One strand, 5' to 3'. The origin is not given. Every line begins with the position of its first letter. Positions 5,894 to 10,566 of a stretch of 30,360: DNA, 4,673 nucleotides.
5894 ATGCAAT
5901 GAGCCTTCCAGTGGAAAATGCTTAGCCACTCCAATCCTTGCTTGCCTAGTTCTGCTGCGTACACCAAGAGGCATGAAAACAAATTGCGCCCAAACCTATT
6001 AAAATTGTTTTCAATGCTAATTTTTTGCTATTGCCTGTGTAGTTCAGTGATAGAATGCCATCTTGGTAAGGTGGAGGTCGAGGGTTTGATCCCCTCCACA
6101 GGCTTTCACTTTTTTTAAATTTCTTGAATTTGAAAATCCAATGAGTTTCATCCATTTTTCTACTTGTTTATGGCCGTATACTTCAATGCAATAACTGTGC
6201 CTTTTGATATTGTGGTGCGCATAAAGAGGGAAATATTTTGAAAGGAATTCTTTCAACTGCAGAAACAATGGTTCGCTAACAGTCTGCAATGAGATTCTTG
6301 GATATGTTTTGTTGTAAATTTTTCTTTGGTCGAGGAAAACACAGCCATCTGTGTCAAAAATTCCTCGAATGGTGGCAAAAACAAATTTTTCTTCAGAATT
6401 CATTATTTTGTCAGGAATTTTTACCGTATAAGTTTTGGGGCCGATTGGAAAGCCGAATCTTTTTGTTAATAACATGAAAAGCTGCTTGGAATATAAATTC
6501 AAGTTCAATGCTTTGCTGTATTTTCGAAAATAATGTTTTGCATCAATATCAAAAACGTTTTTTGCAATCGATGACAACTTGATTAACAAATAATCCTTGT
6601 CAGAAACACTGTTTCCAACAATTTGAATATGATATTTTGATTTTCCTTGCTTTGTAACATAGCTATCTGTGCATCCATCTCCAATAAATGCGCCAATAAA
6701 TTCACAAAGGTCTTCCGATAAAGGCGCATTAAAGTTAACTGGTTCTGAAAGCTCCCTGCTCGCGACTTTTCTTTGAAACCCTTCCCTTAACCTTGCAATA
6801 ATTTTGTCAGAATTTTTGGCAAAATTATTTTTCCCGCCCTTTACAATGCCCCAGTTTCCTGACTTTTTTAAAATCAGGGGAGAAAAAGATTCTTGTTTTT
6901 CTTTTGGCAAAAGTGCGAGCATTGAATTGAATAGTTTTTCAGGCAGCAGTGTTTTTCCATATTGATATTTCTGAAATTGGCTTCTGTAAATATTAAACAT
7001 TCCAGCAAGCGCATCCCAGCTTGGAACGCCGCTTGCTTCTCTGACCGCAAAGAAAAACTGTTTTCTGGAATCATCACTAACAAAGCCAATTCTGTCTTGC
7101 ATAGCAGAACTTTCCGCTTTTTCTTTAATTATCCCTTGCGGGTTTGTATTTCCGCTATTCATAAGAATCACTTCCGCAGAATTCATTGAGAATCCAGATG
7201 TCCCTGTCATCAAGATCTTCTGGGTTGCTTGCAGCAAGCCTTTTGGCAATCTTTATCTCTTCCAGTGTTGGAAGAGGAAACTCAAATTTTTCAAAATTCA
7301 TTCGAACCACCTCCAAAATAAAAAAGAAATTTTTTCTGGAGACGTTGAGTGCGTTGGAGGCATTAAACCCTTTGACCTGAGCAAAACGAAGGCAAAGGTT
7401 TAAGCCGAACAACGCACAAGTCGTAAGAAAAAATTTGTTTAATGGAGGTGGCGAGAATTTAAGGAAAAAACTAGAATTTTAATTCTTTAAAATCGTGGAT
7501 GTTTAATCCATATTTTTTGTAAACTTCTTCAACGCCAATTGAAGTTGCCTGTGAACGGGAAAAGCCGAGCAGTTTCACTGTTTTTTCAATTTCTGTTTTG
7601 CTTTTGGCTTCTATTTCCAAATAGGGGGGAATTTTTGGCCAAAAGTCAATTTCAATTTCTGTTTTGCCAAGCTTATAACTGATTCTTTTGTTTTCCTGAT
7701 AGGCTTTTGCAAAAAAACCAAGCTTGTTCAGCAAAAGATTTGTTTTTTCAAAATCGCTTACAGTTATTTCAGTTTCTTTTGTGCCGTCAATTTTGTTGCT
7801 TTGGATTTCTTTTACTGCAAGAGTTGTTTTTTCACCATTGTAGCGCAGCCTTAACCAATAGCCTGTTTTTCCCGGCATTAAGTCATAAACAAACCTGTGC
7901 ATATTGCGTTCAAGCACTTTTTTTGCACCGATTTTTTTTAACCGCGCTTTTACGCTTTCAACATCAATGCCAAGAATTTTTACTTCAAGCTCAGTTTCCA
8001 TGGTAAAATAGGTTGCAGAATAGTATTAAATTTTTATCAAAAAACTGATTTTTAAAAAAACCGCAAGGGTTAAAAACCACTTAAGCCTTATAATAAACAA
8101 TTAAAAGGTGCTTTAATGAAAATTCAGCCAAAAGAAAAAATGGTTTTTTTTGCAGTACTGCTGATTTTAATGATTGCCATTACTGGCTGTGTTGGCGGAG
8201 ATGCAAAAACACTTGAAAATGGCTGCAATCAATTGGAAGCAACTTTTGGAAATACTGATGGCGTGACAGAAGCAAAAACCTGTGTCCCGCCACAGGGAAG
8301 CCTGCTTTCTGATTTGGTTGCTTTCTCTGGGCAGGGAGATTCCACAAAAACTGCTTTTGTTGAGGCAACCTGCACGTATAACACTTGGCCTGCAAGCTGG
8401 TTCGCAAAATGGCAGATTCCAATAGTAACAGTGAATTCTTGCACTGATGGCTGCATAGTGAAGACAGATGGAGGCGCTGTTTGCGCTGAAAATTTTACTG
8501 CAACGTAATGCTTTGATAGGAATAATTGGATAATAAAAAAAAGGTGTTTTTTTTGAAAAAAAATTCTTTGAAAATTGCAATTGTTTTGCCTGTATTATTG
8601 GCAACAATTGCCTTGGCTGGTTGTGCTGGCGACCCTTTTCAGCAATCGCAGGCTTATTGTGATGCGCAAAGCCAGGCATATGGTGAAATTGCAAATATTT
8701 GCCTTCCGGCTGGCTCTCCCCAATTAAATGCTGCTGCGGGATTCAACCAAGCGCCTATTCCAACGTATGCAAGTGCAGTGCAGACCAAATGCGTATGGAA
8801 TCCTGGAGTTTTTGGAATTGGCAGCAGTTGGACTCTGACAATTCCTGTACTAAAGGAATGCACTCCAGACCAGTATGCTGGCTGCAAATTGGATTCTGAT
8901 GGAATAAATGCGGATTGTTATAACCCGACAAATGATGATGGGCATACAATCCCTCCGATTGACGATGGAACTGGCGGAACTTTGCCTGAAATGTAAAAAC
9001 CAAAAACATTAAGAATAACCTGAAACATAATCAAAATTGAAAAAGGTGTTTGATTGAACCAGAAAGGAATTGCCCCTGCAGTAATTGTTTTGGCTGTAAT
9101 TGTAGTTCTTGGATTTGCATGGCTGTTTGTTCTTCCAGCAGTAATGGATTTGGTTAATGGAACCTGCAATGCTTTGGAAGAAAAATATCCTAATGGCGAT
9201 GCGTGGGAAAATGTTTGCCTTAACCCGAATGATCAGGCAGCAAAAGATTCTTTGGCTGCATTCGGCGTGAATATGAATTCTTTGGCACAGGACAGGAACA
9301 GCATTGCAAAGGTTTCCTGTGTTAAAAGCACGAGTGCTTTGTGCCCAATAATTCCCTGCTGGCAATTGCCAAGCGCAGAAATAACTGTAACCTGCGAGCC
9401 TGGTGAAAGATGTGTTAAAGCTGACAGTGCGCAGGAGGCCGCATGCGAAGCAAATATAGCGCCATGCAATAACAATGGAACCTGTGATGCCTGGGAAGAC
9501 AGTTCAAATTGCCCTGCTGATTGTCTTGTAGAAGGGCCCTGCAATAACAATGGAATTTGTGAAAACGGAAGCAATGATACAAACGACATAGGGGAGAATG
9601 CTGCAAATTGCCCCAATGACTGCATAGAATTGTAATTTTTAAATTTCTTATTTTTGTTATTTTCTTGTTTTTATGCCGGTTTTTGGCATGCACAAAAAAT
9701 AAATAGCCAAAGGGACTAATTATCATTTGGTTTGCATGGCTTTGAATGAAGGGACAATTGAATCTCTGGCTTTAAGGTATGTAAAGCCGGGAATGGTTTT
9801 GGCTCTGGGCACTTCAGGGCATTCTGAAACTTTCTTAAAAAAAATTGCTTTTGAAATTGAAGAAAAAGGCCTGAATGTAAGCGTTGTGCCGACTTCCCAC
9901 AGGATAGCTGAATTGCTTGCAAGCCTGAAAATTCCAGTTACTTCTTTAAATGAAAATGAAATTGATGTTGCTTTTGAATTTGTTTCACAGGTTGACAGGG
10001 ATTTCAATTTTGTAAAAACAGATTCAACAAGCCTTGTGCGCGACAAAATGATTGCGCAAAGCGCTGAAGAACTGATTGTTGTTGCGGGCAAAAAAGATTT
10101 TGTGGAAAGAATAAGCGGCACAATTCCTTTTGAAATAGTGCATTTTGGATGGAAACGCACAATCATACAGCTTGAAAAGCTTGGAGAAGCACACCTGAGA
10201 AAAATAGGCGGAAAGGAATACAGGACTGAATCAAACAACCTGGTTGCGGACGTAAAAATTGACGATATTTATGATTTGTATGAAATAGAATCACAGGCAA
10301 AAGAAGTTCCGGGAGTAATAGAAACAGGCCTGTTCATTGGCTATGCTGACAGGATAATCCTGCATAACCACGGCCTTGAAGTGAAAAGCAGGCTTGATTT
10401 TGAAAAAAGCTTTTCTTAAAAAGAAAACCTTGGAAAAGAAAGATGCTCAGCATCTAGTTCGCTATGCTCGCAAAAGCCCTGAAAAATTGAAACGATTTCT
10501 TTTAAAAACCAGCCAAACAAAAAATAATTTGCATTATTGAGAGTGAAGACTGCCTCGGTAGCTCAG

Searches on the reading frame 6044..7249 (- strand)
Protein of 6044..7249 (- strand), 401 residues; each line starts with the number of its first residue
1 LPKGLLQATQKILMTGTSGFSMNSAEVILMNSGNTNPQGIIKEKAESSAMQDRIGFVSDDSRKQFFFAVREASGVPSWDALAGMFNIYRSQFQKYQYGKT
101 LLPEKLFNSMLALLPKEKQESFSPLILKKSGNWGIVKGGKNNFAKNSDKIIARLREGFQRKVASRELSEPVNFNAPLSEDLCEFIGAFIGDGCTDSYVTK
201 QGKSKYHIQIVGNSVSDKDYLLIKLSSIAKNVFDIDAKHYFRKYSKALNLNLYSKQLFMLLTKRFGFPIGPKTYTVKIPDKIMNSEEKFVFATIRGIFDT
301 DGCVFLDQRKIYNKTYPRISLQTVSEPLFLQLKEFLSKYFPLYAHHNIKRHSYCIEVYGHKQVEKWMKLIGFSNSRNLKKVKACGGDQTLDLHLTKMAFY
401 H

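Call 8: search_protein_families(library=pfam, proteins=[window:6044-7249:-], max_evalue=0.01)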
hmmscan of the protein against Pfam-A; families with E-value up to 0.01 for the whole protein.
window:6044-7249:- (401 aa): 1 family
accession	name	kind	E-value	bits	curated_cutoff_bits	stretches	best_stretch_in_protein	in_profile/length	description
PF14528.11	LAGLIDADG_3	-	5.8e-08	33.3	22.5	1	289-371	2-82/82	LAGLIDADG-like domain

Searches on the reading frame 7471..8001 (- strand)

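Call 8: search_protein_families(library=pfam, proteins=[window:7471-8001:-], max_evalue=0.01)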
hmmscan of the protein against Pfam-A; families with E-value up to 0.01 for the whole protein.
window:7471-8001:- (176 aa): 1 family
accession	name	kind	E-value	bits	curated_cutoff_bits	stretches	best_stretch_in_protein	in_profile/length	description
PF01928.26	CYTH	-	4e-09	37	23.2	1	3-139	2-152/179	CYTH domain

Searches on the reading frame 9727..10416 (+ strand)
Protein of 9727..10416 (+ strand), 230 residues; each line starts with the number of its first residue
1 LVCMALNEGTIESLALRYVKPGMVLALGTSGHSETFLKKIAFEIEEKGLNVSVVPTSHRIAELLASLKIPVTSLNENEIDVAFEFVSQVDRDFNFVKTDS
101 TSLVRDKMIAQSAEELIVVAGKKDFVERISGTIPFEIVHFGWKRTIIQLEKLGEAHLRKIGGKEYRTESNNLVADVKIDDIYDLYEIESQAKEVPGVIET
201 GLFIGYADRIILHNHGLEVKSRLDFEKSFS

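Call 9: search_protein_families(library=pfam, proteins=[window:9727-10416:+], max_evalue=0.01)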
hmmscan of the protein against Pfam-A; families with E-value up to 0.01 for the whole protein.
window:9727-10416:+ (230 aa): 1 family
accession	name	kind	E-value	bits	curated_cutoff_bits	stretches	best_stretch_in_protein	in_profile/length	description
PF06026.20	Rib_5-P_isom_A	-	3.1e-37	128.3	26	1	53-213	2-169/173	Ribose 5-phosphate isomerase A (phosphoriboisomerase A)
